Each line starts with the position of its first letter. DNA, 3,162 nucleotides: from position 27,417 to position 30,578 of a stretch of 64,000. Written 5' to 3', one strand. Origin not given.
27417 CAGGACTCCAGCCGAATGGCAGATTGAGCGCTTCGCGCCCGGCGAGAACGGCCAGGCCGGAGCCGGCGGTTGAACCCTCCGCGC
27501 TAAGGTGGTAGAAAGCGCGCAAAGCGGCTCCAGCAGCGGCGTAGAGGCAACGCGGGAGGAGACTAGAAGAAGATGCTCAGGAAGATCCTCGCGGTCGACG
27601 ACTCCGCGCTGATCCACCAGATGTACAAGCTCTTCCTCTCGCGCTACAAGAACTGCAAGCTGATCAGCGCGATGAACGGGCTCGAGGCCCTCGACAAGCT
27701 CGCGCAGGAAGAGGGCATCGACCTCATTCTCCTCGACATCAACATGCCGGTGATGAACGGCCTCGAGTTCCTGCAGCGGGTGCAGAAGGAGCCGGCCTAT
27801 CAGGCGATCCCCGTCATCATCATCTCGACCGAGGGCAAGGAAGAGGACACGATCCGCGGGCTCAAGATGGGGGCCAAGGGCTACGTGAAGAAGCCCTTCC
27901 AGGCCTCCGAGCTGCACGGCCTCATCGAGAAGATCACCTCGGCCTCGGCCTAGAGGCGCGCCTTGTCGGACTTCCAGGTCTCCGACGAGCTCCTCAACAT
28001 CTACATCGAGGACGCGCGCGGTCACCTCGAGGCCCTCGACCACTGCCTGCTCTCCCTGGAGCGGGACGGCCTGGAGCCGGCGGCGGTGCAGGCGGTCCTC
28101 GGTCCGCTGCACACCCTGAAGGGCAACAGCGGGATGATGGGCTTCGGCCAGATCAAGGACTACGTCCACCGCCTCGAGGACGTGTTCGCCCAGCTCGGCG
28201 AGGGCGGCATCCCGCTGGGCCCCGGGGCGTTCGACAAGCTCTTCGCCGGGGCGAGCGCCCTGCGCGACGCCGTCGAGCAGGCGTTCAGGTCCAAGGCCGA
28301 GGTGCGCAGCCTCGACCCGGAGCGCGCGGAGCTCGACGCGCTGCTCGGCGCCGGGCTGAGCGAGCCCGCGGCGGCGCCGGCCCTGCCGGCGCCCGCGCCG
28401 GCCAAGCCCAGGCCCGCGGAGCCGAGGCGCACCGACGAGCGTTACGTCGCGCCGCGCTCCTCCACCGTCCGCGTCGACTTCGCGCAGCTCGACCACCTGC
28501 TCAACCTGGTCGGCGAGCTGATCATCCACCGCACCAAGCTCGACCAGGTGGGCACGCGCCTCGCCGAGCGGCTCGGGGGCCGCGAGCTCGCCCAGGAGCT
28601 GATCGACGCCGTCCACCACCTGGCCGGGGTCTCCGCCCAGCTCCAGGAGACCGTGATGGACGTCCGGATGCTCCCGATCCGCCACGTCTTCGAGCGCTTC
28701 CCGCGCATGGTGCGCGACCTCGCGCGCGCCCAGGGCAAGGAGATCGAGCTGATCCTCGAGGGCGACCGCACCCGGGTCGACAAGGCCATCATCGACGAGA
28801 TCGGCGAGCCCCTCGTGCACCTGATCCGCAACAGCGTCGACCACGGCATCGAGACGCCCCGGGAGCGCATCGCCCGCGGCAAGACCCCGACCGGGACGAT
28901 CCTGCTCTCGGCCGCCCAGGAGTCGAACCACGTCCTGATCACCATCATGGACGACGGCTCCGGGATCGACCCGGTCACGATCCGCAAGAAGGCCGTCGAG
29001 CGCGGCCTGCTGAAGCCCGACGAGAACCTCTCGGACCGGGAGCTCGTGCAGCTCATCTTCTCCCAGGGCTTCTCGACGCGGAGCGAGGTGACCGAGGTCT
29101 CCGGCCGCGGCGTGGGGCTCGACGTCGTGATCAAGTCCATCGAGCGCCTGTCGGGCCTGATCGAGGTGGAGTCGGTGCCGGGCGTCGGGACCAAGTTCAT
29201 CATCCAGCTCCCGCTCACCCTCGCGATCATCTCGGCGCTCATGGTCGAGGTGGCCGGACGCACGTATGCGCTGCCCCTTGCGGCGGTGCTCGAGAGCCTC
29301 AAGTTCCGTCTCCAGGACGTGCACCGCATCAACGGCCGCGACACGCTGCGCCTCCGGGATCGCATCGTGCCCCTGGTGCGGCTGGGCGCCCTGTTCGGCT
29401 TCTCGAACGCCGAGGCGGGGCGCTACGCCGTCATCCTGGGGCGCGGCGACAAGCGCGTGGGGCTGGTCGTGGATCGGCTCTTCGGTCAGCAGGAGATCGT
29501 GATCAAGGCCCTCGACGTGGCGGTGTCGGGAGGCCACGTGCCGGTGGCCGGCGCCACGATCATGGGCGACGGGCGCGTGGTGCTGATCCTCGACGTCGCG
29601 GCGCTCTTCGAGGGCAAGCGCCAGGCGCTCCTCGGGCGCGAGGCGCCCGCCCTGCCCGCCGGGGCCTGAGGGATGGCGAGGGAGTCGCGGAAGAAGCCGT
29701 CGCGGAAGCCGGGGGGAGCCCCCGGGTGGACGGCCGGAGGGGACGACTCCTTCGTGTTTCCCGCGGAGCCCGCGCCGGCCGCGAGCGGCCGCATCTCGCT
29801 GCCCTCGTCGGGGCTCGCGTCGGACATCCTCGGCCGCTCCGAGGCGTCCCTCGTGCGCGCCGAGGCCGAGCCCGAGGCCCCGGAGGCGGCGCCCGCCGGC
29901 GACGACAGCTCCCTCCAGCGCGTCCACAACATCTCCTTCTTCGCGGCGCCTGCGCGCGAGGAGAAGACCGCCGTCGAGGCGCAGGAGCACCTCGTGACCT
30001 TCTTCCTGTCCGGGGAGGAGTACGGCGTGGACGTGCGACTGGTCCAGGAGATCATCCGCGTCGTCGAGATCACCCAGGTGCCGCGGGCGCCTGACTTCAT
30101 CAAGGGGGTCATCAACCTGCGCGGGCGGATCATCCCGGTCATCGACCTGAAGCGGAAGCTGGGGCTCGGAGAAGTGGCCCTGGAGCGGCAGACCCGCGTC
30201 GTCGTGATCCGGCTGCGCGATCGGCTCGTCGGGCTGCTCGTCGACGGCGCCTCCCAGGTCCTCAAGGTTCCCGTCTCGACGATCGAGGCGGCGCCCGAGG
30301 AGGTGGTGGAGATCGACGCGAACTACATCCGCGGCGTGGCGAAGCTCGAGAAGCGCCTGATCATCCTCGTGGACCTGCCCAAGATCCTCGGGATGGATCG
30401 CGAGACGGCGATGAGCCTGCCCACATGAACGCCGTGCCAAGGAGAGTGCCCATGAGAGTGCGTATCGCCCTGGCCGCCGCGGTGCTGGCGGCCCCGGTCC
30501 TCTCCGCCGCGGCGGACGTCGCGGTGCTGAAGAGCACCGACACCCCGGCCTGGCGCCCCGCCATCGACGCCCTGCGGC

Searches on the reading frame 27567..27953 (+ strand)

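Call 60: search_protein_families(library=pfam, proteins=[window:27567-27953:+], max_evalue=0.0001)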
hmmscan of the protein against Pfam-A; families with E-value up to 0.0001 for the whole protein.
window:27567-27953:+ (128 aa): 1 family
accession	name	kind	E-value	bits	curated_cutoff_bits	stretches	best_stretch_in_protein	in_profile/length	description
PF00072.30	Response_reg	-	1.1e-27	96.9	30.2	1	7-120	1-110/111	Response regulator receiver domain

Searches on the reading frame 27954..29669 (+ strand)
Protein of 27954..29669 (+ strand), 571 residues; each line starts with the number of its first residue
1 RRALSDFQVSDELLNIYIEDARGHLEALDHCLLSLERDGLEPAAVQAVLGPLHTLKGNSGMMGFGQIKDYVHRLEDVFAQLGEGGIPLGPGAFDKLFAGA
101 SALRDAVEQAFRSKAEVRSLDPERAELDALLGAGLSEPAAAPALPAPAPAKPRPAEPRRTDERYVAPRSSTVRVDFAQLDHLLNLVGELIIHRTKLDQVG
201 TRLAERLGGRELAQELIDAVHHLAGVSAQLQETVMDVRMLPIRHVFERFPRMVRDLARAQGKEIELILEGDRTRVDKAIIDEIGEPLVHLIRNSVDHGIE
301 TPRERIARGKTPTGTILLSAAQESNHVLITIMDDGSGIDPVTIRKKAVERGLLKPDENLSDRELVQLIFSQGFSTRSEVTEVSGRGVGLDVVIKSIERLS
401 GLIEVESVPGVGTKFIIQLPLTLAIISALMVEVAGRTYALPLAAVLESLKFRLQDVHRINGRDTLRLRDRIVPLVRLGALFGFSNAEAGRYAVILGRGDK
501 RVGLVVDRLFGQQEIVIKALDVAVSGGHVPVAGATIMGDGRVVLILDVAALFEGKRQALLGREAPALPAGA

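Call 60: search_protein_families(library=pfam, proteins=[window:27954-29669:+], max_evalue=0.0001)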
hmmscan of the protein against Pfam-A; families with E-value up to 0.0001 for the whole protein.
window:27954-29669:+ (571 aa): 4 families
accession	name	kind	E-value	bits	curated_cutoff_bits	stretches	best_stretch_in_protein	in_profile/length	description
PF01584.24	CheW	-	8.9e-29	100.3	23.5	1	428-553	2-135/138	CheW-like domain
PF02895.20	H-kinase_dim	-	2.2e-17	63.7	23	1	169-236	1-67/68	Signal transducing histidine kinase, homodimeric domain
PF02518.31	HATPase_c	-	7.7e-17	62.2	26.4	1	286-422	5-110/111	Histidine kinase-, DNA gyrase B-, and HSP90-like ATPase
PF01627.28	Hpt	-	6.5e-13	49.2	24.6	1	12-110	1-81/84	Hpt domain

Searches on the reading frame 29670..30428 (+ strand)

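Call 60: search_protein_families(library=pfam, proteins=[window:29670-30428:+], max_evalue=0.0001)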
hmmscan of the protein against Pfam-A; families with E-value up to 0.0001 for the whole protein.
window:29670-30428:+ (252 aa): 1 family
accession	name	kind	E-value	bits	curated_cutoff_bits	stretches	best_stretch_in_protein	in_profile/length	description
PF01584.24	CheW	-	2.5e-37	128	23.5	1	108-241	2-135/138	CheW-like domain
